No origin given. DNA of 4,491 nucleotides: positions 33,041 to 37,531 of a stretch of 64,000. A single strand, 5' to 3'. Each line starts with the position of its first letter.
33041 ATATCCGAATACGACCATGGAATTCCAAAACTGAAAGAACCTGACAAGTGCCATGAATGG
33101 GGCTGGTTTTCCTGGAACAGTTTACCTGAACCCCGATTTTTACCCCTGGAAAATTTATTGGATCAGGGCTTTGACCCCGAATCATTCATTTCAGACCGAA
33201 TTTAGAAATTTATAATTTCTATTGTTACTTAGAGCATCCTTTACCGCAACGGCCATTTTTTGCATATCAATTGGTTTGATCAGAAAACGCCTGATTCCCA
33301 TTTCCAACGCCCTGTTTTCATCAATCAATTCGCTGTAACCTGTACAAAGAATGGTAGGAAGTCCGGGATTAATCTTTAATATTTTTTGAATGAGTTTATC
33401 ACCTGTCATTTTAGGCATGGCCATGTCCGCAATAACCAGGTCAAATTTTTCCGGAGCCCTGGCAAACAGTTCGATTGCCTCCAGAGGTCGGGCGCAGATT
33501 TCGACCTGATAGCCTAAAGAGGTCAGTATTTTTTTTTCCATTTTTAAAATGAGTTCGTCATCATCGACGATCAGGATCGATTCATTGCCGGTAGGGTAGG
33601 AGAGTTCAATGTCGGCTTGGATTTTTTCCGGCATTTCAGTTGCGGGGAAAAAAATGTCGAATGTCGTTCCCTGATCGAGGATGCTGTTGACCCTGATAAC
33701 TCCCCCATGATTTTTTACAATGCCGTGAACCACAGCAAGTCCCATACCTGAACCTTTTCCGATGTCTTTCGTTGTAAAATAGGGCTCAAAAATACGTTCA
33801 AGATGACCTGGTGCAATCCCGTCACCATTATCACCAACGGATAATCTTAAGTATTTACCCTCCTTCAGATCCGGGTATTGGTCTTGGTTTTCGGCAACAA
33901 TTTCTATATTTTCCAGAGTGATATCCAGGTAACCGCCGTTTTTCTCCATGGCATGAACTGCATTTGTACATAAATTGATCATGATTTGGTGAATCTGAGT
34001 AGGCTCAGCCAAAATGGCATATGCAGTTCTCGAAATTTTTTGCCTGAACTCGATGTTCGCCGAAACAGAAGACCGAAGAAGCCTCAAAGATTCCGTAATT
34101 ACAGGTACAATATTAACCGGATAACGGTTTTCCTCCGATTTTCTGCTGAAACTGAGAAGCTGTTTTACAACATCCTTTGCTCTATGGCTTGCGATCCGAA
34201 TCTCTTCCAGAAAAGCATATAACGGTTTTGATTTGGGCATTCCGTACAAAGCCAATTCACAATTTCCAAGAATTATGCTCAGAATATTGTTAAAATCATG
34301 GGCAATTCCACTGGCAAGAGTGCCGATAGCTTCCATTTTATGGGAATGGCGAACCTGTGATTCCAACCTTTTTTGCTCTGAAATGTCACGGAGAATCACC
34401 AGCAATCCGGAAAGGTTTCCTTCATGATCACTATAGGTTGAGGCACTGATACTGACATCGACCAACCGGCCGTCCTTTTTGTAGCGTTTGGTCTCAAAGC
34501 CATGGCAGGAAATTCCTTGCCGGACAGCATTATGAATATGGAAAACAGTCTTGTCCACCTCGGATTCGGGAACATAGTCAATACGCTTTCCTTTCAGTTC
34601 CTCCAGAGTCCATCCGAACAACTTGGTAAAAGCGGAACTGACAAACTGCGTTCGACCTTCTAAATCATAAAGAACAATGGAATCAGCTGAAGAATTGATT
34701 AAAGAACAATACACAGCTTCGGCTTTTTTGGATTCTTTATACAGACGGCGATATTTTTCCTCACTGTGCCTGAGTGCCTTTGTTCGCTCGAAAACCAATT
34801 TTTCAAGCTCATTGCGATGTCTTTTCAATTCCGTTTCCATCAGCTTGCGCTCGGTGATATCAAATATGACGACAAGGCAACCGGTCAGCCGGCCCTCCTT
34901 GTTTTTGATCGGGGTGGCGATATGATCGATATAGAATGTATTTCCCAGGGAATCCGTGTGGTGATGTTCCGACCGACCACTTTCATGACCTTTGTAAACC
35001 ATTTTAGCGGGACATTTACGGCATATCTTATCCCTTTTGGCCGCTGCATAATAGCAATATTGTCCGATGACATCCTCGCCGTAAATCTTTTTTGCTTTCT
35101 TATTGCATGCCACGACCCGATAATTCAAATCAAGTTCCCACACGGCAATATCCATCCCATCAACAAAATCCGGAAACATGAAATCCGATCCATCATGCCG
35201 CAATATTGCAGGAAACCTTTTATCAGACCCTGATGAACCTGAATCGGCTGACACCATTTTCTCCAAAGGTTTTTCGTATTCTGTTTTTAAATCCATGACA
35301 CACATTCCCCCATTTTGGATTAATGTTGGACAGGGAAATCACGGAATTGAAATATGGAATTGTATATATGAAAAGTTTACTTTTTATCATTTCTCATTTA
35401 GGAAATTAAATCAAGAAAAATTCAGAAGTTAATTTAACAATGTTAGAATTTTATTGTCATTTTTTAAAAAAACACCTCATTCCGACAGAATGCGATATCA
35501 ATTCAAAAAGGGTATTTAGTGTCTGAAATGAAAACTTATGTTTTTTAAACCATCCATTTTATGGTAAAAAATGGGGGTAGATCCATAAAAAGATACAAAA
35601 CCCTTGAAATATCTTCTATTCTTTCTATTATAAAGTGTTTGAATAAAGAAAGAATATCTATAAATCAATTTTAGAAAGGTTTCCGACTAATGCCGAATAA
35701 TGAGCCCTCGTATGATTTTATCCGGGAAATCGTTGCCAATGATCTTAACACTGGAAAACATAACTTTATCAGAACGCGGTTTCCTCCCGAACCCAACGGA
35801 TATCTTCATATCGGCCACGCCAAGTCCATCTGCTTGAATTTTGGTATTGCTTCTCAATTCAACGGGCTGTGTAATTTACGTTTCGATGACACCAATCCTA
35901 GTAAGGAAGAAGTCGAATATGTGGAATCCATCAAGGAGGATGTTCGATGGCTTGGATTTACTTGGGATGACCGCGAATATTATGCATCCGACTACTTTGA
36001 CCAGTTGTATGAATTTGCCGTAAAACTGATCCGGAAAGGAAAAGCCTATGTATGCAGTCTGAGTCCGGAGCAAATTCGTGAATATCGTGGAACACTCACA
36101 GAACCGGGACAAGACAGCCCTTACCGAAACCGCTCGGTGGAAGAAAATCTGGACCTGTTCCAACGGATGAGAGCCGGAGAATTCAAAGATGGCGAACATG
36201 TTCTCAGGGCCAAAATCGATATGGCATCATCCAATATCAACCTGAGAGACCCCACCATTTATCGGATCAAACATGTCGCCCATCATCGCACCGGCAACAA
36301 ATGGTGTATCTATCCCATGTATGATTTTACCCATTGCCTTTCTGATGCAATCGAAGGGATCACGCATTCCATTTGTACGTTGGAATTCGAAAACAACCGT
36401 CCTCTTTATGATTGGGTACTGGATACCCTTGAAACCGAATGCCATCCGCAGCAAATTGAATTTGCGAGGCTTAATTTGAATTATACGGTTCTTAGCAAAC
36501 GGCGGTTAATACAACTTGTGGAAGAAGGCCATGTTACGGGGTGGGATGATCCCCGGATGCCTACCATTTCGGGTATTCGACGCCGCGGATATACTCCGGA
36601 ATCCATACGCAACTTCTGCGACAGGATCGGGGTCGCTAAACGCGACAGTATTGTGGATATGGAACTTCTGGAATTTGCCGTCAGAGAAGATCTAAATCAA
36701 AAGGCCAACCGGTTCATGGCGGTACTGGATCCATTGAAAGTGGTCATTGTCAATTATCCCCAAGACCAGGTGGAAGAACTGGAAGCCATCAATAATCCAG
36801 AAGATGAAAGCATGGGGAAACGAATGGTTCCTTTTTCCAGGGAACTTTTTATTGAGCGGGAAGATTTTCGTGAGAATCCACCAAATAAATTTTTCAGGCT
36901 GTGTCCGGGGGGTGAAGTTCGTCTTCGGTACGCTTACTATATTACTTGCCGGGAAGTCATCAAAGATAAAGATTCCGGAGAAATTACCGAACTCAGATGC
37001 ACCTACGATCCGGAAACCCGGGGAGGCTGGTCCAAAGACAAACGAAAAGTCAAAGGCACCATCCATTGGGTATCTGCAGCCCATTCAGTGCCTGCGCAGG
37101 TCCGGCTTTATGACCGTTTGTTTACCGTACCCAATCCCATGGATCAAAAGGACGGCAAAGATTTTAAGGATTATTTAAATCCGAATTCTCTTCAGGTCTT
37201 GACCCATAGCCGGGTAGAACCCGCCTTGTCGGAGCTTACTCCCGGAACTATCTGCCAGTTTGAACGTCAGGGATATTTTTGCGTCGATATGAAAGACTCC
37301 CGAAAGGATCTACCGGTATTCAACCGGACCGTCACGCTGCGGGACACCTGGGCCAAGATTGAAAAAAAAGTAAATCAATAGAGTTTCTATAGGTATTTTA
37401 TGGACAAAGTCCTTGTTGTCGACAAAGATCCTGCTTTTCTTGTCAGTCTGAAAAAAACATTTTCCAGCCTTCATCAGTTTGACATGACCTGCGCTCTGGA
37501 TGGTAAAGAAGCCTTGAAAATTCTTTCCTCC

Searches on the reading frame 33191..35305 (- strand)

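Call 85: search_protein_families(library=pfam, proteins=[window:33191-35305:-], max_evalue=0.00001)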
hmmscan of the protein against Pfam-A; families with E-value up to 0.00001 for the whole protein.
window:33191-35305:- (704 aa): 8 families
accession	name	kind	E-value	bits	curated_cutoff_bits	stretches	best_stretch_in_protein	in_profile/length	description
PF13426.13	PAS_9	-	4.9e-25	88.2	27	2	208-310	2-103/103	PAS domain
PF00072.30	Response_reg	-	3.7e-23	82.2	30.2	1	577-688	1-110/111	Response regulator receiver domain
PF02518.31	HATPase_c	-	4e-22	79.2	26.4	1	435-556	3-110/111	Histidine kinase-, DNA gyrase B-, and HSP90-like ATPase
PF00989.32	PAS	-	1.5e-17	64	22.6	1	201-308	5-113/113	PAS fold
PF08448.16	PAS_4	-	6.2e-17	62.3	23.1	1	204-313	2-110/110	PAS fold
PF13188.13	PAS_8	-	1.3e-08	34.9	21.8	0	199-247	3-52/65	PAS domain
PF00512.31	HisKA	-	3.9e-08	33.7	26.9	1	328-391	3-65/66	His Kinase A (phospho-acceptor) domain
PF08447.18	PAS_3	-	4.5e-06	27.3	25.6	0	221-301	3-85/89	PAS fold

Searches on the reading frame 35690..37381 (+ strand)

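Call 85: search_protein_families(library=pfam, proteins=[window:35690-37381:+], max_evalue=0.00001)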
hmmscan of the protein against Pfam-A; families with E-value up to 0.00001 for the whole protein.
window:35690-37381:+ (563 aa): 3 families
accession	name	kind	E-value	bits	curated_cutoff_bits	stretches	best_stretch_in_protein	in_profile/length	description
PF00749.27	tRNA-synt_1c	-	4.6e-118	394.1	23.4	1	27-336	2-313/314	tRNA synthetases class I (E and Q), catalytic domain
PF03950.23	tRNA-synt_1c_C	-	2.5e-31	108.2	23.9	1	339-440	1-91/91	tRNA synthetases class I (E and Q), anti-codon binding domain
PF20974.2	tRNA-synt_1c_C2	-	1.4e-25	90.2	23.9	1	457-533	1-69/69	tRNA synthetases class I (E and Q), anti-codon binding domain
